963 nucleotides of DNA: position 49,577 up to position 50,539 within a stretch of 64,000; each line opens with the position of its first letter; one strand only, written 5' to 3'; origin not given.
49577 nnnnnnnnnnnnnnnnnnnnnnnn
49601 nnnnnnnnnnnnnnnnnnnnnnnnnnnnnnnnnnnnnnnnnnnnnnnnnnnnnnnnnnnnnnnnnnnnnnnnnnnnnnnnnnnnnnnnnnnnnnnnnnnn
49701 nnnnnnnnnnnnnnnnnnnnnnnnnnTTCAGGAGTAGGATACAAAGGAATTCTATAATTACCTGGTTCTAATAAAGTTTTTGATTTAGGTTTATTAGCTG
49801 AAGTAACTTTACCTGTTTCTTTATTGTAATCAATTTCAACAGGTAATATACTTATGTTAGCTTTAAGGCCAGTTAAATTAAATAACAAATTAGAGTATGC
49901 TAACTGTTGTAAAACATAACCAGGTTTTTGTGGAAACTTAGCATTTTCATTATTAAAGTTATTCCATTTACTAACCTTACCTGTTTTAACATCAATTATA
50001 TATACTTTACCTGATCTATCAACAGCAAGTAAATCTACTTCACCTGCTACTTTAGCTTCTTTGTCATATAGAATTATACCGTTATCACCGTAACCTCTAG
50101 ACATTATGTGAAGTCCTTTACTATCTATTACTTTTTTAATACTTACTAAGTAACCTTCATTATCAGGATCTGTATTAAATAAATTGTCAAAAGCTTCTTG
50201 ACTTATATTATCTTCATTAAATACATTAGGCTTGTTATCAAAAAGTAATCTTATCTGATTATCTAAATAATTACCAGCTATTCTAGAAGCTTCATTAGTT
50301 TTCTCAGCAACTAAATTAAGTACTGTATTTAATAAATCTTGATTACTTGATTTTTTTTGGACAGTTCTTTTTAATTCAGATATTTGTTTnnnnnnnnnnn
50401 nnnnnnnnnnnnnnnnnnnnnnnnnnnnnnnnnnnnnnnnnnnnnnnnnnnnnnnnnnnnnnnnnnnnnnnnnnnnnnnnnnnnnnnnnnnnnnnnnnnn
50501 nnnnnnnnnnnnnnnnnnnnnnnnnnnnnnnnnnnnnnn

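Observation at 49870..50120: RecB/Cas4-like PD-(D/E)XK nuclease domain inside a 1978-aa virion protein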

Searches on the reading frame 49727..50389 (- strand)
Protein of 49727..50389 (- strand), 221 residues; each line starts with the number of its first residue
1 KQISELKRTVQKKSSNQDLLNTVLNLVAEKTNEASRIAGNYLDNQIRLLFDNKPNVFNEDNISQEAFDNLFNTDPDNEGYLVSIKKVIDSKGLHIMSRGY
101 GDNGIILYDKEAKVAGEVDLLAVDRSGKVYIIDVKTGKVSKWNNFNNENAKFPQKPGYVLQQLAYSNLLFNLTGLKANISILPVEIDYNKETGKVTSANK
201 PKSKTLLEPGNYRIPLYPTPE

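Call 33: search_solved_structures(query=A1, max_evalue=10, show_alignments=3)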
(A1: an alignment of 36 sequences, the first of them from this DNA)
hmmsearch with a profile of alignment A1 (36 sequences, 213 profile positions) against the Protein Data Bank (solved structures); distinct sequences matched with E-value up to 10: 9.
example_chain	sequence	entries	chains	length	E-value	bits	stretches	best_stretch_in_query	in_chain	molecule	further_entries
3tdn_A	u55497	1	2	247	0.053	16.3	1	54-125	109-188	FLR SYMMETRIC ALPHA-BETA TIM BARREL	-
3og3_A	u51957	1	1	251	0.086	15.6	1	54-125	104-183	Imidazole glycerol phosphate synthase subunit hisF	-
3cwo_X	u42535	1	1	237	0.14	14.9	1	42-125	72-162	beta/alpha-barrel protein based on 1THF and 1TMY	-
6ppu_A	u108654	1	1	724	0.24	14.1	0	104-131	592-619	ATP-dependent DNA helicase (UvrD/REP)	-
9iab_A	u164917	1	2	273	0.31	13.8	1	110-132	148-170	PD-(D/E)XK endonuclease-like domain-containing protein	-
7sjr_A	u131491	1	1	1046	0.56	12.9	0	104-131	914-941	DNA helicase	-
2lle_A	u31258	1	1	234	0.81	12.4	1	44-125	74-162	Chemotaxis protein CheY, Imidazole glycerol phosphate synthase subunit HisF chimera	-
4ic1_A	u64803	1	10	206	1.5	11.5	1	85-165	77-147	Uncharacterized protein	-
2w6r_A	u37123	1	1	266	3.8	10.2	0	82-125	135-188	IMIDAZOLE GLYCEROL PHOSPHATE SYNTHASE SUBUNIT HISF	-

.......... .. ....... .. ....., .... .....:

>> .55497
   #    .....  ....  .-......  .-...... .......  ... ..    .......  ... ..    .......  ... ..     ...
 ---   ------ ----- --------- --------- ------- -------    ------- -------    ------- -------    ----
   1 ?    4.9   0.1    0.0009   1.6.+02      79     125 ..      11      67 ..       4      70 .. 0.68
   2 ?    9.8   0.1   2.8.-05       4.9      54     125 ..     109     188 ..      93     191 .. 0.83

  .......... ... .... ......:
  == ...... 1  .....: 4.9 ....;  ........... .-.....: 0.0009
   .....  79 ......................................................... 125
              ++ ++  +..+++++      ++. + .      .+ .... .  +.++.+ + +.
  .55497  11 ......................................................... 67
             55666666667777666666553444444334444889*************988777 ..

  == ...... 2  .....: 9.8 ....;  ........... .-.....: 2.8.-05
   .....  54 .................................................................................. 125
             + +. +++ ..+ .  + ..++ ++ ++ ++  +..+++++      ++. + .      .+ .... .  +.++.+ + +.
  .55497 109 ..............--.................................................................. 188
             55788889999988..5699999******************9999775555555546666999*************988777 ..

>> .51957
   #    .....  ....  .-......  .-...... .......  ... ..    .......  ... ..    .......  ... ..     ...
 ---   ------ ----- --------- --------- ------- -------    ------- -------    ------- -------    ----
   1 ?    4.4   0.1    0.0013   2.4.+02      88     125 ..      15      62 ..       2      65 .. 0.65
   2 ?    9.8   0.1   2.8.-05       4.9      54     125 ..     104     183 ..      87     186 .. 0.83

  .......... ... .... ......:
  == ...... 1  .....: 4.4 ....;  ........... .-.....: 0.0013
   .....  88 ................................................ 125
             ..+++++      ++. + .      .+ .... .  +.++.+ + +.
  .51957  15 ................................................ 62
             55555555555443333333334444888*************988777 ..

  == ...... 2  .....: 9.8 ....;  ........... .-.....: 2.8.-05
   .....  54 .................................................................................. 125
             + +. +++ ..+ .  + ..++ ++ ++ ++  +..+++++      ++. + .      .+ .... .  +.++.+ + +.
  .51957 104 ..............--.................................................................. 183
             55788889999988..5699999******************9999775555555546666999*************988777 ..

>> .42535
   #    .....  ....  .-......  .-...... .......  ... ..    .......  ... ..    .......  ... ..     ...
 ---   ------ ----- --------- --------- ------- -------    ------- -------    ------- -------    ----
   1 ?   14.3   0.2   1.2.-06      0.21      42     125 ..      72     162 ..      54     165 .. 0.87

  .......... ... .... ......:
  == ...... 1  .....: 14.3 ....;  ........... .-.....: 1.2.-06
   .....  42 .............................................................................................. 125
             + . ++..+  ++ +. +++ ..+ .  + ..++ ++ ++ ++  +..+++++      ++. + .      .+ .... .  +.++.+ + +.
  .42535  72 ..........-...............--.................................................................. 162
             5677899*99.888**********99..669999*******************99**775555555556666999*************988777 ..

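Call 34: search_protein_families(library=pfam, alignment_id=A1, max_evalue=0.01)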
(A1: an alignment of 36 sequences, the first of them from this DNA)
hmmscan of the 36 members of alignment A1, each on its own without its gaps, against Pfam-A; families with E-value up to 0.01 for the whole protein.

A. member 1, seq(221 aa): 2 families
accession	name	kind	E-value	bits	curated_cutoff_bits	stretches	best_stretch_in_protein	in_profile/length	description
PF12705.13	PDDEXK_1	-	0.0003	21.2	22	1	80-159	120-166/247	PD-(D/E)XK nuclease superfamily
PF12684.13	DUF3799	-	0.00036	20.8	26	1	113-185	108-180/233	PDDEXK-like domain of unknown function (DUF3799)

B. families by the number of members that match (of 36 scanned): 10 families
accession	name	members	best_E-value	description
PF12705.13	PDDEXK_1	35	1.7e-07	PD-(D/E)XK nuclease superfamily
PF12684.13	DUF3799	9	8.8e-05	PDDEXK-like domain of unknown function (DUF3799)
PF08378.17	NERD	4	4e-07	Nuclease-related domain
PF14082.12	SduA_C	2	0.0035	Shedu protein SduA, C-terminal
PF14511.12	RE_EcoO109I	1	0.00052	Type II restriction endonuclease EcoO109I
PF14130.12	Cap4_nuclease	1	0.0016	Cap4, dsDNA endonuclease domain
PF22721.1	TBP-TOTE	1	0.0026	TATA-binding-like protein domain of the TOTE conflict systems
PF01930.23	Cas_Cas4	1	0.0035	Domain of unknown function DUF83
PF02021.23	UPF0102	1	0.0047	Uncharacterised protein family UPF0102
PF09873.14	DUF2100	1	0.0081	Uncharacterized protein conserved in archaea (DUF2100)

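Call 39: predict_structure(alignment_id=A1)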
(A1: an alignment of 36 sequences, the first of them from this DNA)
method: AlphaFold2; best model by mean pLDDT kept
length: 221 residues; sequences in the alignment: 36
mean_pLDDT: 91.9   pTM: 0.84
mean pLDDT of the five models: 91.9, 91.0, 90.7, 90.4, 89.0
residues with pLDDT >= 90: 169; 70-90: 39; 50-70: 13; < 50: 0
segments of 3 or more residues with pLDDT < 50: none
pLDDT, mean of each block of 10 residues (from residue 1): 65 77 83 93 96 96 99 98 96 91 90 95 97 97 93 92 97 97 97 97 90 90 59
secondary structure, 60 per line:
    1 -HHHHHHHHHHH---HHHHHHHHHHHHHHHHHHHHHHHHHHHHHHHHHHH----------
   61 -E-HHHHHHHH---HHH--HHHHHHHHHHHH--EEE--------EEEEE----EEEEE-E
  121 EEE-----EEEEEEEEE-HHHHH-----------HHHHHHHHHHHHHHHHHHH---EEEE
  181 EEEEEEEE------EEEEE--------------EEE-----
elements in order: H2-12 H16-50 H64-71 H80-91 E94-96 E105-109 E114-118 E120-123 E129-137 H139-143 H155-173 E177-188 E195-199 E214-216

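Call 44: fold_search(model_id=the predicted structure, library=pdb)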
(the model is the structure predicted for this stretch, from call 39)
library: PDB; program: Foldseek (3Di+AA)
matches with E <= 10: 355; with E <= 0.001: 3
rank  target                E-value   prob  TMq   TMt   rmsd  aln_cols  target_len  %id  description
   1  9iab_A                5.6e-04  0.99  0.26  0.22   9.6       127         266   20  Structure of the Argonaute-associated Cas4 family protein 1 (ACE1) from Chroococcidiopsis thermalis (CtACE1) (released 2025-04-23)
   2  9iac_B                8.3e-04  0.93  0.24  0.21  10.2       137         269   18  Structure of the Argonaute-associated Cas4 family protein 1 (ACE1) from Microcystis aeruginosa (MaACE1) (released 2025-04-23)
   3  9iab_B                8.8e-04  0.98  0.25  0.22   8.3       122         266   23  Structure of the Argonaute-associated Cas4 family protein 1 (ACE1) from Chroococcidiopsis thermalis (CtACE1) (released 2025-04-23)
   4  9iac_A                1.1e-03  0.87  0.23  0.20  10.5       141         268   15  Structure of the Argonaute-associated Cas4 family protein 1 (ACE1) from Microcystis aeruginosa (MaACE1) (released 2025-04-23)
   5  5zyt_D                1.9e-03  0.97  0.33  0.34  10.3       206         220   16  Crystal structure of human MGME1 with 3' overhang double strand DNA3 (released 2018-09-19)
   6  5zyt_A                3.7e-03  0.93  0.33  0.33   9.9       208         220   16  Crystal structure of human MGME1 with 3' overhang double strand DNA3 (released 2018-09-19)
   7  5zyt_C                6.1e-03  0.96  0.36  0.36   9.6       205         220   15  Crystal structure of human MGME1 with 3' overhang double strand DNA3 (released 2018-09-19)
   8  3l0a                  6.1e-03  0.90  0.31  0.27  10.1       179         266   15  Crystal structure of Putative exonuclease (RER070207002219) from Eubacterium rectale at 2.19 A resolution (released 2010-01-12)
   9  6ppr_A                8.5e-03  0.80  0.26  0.08   9.2       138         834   16  Cryo-EM structure of AdnA(D934A)-AdnB(D1014A) in complex with AMPPNP and DNA (released 2019-11-20)
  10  1kc6_A                1.1e-02  0.51  0.20  0.18   8.0        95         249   18  HincII Bound to Cognate DNA (released 2001-12-07)
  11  9np6_A                1.2e-02  0.84  0.27  0.08   8.7       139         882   17  Cryo-EM structure of AdnA(D934A)-AdnB(D1014A) in complex with AMPPNP and blunt end DNA (released 2025-03-19)
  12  5zyw                  1.3e-02  0.90  0.36  0.34  10.2       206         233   15  The crystal structure of apo-HsMGME1 with Mn2+ (released 2018-09-19)
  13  5zyv_A                1.7e-02  0.94  0.27  0.30   6.4       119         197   18  Crystal structure of human MGME1 with single strand DNA2 and Ca2+ (released 2018-09-19)
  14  6wxw_A                1.7e-02  0.89  0.24  0.16   7.2       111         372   13  crystal structure of apo Card1 (released 2020-12-30)
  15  3h4r                  1.8e-02  0.99  0.32  0.32   4.8       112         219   15  Crystal structure of E. coli RecE exonuclease (released 2009-05-26)
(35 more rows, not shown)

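Call 67: search_solved_structures(query=A1, max_evalue=10, show_alignments=5)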
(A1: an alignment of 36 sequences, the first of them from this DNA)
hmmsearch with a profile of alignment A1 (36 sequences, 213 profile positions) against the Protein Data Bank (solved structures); distinct sequences matched with E-value up to 10: 9.
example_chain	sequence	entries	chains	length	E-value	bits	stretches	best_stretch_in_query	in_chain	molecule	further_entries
3tdn_A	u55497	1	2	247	0.053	16.3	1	54-125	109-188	FLR SYMMETRIC ALPHA-BETA TIM BARREL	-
3og3_A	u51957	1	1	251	0.086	15.6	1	54-125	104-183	Imidazole glycerol phosphate synthase subunit hisF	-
3cwo_X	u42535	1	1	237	0.14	14.9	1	42-125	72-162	beta/alpha-barrel protein based on 1THF and 1TMY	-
6ppu_A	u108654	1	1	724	0.24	14.1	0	104-131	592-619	ATP-dependent DNA helicase (UvrD/REP)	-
9iab_A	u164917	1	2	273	0.31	13.8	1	110-132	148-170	PD-(D/E)XK endonuclease-like domain-containing protein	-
7sjr_A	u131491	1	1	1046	0.56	12.9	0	104-131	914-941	DNA helicase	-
2lle_A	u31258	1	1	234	0.81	12.4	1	44-125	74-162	Chemotaxis protein CheY, Imidazole glycerol phosphate synthase subunit HisF chimera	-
4ic1_A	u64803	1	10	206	1.5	11.5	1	85-165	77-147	Uncharacterized protein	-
2w6r_A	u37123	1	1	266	3.8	10.2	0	82-125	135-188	IMIDAZOLE GLYCEROL PHOSPHATE SYNTHASE SUBUNIT HISF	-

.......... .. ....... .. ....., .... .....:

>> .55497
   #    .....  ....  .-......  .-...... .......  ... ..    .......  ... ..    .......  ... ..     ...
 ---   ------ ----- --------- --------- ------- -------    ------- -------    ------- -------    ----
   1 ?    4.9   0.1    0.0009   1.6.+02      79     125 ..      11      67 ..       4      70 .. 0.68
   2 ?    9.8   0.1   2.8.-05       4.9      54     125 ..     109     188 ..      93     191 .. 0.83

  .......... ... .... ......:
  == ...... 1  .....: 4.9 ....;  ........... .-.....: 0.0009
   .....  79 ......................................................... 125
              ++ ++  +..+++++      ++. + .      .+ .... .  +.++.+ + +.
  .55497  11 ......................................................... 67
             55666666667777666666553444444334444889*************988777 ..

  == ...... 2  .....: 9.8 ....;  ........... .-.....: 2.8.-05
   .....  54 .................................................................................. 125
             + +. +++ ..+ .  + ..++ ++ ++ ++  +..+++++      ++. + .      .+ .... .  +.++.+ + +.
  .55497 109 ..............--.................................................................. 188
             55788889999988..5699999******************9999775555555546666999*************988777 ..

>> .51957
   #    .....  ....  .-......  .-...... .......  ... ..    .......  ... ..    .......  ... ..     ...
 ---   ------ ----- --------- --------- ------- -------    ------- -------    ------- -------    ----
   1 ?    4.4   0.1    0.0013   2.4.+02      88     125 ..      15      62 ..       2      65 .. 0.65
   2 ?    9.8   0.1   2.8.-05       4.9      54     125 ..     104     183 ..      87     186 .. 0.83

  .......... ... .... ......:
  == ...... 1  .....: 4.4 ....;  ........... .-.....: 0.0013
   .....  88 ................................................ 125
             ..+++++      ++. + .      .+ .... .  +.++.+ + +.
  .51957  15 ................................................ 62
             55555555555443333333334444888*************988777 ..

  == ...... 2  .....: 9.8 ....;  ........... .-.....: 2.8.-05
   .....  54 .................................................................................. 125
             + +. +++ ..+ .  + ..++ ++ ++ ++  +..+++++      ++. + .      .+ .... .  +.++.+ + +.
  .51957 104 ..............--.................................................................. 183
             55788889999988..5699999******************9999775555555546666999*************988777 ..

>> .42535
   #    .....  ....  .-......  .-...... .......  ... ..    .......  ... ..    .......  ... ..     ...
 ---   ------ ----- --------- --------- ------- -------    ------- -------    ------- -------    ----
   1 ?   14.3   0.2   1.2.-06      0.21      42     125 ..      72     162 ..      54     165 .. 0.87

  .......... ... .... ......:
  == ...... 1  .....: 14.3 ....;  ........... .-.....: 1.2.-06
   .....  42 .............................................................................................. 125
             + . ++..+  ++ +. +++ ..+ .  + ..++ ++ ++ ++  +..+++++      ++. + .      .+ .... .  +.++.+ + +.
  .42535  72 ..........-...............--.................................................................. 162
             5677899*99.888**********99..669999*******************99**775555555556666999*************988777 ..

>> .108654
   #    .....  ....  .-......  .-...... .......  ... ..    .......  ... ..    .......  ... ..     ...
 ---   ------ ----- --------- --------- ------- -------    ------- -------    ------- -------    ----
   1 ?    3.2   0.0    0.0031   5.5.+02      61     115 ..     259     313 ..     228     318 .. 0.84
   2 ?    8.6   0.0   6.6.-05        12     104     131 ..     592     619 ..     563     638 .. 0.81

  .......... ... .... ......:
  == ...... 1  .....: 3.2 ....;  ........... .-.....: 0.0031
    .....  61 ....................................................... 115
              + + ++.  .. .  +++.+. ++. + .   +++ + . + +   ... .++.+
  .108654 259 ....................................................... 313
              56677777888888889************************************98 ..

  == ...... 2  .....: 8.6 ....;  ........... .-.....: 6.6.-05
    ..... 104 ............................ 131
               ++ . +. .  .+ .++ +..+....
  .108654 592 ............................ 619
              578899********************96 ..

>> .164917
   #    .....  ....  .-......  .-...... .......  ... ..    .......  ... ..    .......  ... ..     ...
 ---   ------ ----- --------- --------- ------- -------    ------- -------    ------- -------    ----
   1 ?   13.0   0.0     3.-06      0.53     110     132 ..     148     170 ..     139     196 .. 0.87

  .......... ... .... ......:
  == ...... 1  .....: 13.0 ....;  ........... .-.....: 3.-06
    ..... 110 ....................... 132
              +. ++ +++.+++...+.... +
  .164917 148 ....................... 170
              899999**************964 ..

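Call 70: fold_search(model_id=the predicted structure, library=viral)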
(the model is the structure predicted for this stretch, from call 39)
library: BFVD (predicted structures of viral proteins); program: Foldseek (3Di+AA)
matches with E <= 10: 666; with E <= 0.001: 31
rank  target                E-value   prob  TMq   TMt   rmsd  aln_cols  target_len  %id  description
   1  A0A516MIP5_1          1.7e-09  1.00  0.64  0.17   7.7       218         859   22  (no name in the UniProt tables at hand)
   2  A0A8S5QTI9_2          1.7e-09  1.00  0.61  0.13   5.0       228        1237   24  Structural protein [CrAss-like virus sp. ctDAq1]
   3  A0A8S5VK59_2          5.4e-09  1.00  0.62  0.14   5.7       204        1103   22  (no name in the UniProt tables at hand)
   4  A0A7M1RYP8            2.1e-07  1.00  0.48  0.28   6.7       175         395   24  PD-(D/E)XK endonuclease-like domain-containing protein [uncultured phage cr126_1]
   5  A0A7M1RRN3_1          3.1e-07  1.00  0.59  0.16   5.7       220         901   19  Exonuclease [uncultured phage cr4_1]
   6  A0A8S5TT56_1          3.3e-07  1.00  0.48  0.14   7.6       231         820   21  PD-(D/E)XK endonuclease-like domain-containing protein [CrAss-like virus sp. ct3KQ27]
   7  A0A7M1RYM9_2          8.8e-07  1.00  0.45  0.09   8.7       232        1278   26  PD-(D/E)XK endonuclease-like domain-containing protein [uncultured phage cr116_1]
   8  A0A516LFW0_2          1.1e-06  1.00  0.59  0.11   4.3       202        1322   15  (no name in the UniProt tables at hand)
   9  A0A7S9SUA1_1          1.7e-06  1.00  0.41  0.13  10.4       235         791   16  Uncharacterized protein [Virus NIOZ-UU157]
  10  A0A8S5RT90            5.0e-06  1.00  0.48  0.09   8.0       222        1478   19  Exonuclease V [Siphoviridae sp. gcode 4]
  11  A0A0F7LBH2            1.7e-05  1.00  0.39  0.30   9.1       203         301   18  PD-(D/E)XK endonuclease-like domain-containing protein [uncultured marine virus]
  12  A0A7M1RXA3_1          2.1e-05  1.00  0.51  0.16   9.1       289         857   12  Uncharacterized protein [uncultured phage cr108_1]
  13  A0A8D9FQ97            3.1e-05  1.00  0.46  0.40   6.2       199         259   15  Putative exonuclease [uncultured marine phage]
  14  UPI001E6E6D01         4.8e-05  0.99  0.26  0.20  14.7       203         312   13  (no name look-up for this kind of identifier)
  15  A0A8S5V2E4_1          6.3e-05  1.00  0.48  0.12   5.7       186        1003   23  Uncharacterized protein [CrAss-like virus sp. ctelJ1]
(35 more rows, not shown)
